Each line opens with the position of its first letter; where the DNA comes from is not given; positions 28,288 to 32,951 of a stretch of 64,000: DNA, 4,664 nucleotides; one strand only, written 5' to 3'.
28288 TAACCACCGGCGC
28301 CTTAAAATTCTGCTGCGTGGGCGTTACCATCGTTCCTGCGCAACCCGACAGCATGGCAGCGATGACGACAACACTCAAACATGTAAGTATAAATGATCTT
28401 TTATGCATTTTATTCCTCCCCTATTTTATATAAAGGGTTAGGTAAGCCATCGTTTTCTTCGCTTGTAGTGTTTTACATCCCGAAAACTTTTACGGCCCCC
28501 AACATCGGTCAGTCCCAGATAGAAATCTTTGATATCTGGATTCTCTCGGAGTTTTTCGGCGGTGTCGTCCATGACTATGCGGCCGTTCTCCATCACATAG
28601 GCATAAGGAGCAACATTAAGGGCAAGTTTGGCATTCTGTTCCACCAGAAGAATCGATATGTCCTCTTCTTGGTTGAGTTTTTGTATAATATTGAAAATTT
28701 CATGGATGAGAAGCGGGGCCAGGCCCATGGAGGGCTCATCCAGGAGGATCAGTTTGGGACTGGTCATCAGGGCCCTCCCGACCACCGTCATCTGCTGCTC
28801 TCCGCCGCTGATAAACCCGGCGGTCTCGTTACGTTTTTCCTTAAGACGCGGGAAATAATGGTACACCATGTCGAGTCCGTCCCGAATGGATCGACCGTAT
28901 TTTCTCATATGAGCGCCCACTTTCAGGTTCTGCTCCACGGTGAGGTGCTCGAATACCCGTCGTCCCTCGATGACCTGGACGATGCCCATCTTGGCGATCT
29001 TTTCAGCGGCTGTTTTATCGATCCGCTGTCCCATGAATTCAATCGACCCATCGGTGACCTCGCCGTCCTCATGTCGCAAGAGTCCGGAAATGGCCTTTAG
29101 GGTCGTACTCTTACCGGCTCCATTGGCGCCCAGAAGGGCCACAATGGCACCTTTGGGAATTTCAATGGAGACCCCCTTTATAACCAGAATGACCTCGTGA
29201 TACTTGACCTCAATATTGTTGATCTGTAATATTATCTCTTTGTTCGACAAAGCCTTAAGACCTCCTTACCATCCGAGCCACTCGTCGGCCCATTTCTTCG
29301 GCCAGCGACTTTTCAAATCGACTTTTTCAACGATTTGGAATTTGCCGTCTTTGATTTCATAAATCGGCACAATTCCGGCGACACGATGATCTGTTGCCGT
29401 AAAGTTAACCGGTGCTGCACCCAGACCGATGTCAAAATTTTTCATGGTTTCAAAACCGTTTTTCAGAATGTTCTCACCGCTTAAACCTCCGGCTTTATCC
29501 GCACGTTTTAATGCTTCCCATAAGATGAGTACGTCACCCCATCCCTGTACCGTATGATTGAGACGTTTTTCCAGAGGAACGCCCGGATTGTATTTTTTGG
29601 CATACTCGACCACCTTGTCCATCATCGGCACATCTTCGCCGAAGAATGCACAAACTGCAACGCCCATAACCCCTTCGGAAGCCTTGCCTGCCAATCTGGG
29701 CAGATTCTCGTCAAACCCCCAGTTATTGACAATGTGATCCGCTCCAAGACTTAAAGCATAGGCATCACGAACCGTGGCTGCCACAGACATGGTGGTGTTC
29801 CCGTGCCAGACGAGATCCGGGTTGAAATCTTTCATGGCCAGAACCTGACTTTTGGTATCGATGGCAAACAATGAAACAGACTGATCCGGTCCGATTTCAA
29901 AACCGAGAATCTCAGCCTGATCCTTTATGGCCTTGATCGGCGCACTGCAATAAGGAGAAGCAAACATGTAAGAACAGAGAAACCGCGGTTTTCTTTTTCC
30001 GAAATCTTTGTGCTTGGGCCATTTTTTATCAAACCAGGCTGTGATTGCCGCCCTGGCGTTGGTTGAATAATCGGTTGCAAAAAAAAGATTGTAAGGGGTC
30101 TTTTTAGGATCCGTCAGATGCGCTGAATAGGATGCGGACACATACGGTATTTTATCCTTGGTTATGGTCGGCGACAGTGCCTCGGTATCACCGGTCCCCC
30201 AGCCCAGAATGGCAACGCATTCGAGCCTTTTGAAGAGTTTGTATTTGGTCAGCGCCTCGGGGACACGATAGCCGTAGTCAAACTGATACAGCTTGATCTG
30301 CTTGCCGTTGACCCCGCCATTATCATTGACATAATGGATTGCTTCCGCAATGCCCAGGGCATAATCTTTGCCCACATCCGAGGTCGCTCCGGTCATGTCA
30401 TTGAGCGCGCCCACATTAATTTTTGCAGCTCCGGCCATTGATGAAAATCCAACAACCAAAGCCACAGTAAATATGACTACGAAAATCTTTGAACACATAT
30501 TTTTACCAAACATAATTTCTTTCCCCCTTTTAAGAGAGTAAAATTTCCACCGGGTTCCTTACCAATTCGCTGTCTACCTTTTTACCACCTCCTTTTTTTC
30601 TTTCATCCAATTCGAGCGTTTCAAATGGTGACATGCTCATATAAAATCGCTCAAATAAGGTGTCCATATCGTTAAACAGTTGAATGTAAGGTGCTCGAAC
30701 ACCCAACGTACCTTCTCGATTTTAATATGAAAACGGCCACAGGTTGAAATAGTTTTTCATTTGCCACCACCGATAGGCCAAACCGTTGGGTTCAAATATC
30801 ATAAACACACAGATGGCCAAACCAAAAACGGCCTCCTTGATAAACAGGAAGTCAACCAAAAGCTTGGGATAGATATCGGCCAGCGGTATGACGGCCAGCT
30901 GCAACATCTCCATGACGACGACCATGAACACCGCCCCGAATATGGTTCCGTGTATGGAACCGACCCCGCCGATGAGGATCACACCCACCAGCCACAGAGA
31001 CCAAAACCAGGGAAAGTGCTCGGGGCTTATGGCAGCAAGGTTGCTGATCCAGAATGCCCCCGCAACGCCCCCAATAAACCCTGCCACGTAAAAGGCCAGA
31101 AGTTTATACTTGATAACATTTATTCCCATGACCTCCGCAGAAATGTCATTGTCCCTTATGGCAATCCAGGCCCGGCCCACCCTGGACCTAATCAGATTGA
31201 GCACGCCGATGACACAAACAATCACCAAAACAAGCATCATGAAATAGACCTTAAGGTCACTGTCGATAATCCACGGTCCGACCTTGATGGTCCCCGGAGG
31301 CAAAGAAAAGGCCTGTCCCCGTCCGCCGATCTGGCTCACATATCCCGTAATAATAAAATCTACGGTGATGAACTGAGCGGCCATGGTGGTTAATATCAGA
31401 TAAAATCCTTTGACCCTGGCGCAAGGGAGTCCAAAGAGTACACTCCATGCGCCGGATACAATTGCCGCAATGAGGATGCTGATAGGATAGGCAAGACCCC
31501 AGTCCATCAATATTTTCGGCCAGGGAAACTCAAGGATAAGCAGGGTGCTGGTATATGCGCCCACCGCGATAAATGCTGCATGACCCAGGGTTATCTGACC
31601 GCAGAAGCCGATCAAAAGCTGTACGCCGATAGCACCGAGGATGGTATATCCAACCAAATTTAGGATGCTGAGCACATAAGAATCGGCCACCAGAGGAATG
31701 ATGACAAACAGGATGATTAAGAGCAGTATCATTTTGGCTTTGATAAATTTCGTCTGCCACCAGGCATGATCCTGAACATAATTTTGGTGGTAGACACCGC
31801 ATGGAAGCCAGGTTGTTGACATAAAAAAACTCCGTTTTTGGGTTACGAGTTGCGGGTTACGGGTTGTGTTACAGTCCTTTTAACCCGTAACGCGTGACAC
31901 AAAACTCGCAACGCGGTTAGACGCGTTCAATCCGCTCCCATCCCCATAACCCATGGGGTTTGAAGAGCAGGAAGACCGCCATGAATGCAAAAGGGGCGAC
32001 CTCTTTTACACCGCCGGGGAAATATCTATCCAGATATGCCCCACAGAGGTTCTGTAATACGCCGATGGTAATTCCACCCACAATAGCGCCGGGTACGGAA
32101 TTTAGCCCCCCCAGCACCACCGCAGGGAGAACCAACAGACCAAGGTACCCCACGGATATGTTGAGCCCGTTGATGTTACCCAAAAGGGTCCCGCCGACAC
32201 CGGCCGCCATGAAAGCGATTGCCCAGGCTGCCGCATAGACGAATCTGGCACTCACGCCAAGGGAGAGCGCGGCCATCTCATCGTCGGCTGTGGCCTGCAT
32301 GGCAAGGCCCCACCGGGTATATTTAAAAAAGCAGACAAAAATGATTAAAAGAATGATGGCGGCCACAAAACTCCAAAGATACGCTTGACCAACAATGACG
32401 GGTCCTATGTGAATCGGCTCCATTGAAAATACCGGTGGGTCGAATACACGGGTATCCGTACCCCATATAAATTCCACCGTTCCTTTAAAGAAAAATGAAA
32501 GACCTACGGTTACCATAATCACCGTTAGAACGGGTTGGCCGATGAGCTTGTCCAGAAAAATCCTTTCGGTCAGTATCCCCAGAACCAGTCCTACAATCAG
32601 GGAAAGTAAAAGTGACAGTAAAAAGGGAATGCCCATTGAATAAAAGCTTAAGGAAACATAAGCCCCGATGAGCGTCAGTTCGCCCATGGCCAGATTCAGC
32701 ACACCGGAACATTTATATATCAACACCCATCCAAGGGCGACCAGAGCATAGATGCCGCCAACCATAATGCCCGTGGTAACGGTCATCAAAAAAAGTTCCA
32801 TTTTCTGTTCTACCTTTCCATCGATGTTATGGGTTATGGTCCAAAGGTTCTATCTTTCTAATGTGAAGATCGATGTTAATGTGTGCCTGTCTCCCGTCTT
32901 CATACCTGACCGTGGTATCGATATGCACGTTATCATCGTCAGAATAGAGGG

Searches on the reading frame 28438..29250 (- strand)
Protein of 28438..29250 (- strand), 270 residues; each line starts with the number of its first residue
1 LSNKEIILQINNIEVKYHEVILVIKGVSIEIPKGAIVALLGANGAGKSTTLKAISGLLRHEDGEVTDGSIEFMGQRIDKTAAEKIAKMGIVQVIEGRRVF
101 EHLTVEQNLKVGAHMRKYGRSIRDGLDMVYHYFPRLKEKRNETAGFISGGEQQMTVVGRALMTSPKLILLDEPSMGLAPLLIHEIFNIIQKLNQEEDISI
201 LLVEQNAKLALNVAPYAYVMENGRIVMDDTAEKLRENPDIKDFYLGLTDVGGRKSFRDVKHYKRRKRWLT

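Call 58: search_protein_families(library=pfam, proteins=[window:28438-29250:-], max_evalue=1e-8)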
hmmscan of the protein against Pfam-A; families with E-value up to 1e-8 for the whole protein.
window:28438-29250:- (270 aa): 2 families
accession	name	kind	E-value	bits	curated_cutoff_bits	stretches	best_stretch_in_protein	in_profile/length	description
PF00005.33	ABC_tran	-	3.1e-25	89.8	25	1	25-174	2-136/137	ABC transporter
PF13304.12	AAA_21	-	1.2e-10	42.4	27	0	36-90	1-62/304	AAA domain, putative AbiEii toxin, Type IV TA system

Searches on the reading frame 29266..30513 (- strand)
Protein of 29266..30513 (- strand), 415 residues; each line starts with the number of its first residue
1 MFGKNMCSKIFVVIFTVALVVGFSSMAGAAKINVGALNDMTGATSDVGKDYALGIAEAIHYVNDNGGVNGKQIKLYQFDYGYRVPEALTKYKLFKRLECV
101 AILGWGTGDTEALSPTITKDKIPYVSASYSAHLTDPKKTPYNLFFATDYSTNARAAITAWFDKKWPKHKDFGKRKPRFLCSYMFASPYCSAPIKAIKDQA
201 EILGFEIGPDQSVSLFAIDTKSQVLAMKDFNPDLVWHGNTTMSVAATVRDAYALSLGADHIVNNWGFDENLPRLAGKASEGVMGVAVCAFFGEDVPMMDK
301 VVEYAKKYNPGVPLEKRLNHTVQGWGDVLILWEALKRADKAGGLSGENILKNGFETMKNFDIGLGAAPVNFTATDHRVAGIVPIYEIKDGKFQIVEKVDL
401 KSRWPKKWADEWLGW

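Call 58: search_protein_families(library=pfam, proteins=[window:29266-30513:-], max_evalue=1e-8)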
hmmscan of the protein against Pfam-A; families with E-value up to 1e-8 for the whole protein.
window:29266-30513:- (415 aa): 1 family
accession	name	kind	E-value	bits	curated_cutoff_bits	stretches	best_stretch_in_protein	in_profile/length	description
PF13458.12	Peripla_BP_6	-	9.9e-43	147.5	31.7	1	31-390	1-342/343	Periplasmic binding protein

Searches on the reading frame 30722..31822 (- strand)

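Call 11: search_protein_families(library=ncbifam, proteins=[window:30722-31822:-], max_evalue=0.00001)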
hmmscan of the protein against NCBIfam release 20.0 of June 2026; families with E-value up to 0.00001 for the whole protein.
window:30722-31822:- (366 aa): 6 families
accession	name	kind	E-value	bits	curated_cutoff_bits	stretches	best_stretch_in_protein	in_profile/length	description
NF008450.0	PRK11301.1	subfamily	1.7e-30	106.8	366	2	192-308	264-380/418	high-affinity branched-chain amino acid ABC transporter permease LivM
TIGR03408.1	urea_trans_UrtC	equivalog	8.3e-21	75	296.2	1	113-308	89-284/313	urea ABC transporter permease subunit UrtC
TIGR03409.1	urea_trans_UrtB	equivalog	1.5e-14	54.3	250.3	1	53-311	7-261/291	urea ABC transporter permease subunit UrtB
TIGR03727.1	urea_t_UrtC_arc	equivalog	6.7e-12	45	575.55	1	35-309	35-312/369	urea ABC transporter, permease protein UrtC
TIGR03622.1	urea_t_UrtB_arc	equivalog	7.7e-11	41.8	374.25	1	50-300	4-241/284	urea ABC transporter, permease protein UrtB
NF040906.3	GguB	equivalog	2.3e-07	30.4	450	1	196-310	228-347/375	multiple monosaccharide ABC transporter permease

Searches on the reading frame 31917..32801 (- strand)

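Call 11: search_protein_families(library=ncbifam, proteins=[window:31917-32801:-], max_evalue=0.00001)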
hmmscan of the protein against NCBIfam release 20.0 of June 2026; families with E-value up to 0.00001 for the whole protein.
window:31917-32801:- (294 aa): 4 families
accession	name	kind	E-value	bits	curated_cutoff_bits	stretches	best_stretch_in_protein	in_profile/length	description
TIGR03409.1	urea_trans_UrtB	equivalog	2.2e-29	103.1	250.3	1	6-286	2-286/291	urea ABC transporter permease subunit UrtB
NF008011.0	PRK10740.1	equivalog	5.9e-26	91.8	379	1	4-294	8-308/308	high-affinity branched-chain amino acid ABC transporter permease LivH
TIGR03622.1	urea_t_UrtB_arc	equivalog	2.3e-19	69.8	374.25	1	19-260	15-255/284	urea ABC transporter, permease protein UrtB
NF008450.0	PRK11301.1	subfamily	8e-08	32.1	366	1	141-285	265-405/418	high-affinity branched-chain amino acid ABC transporter permease LivM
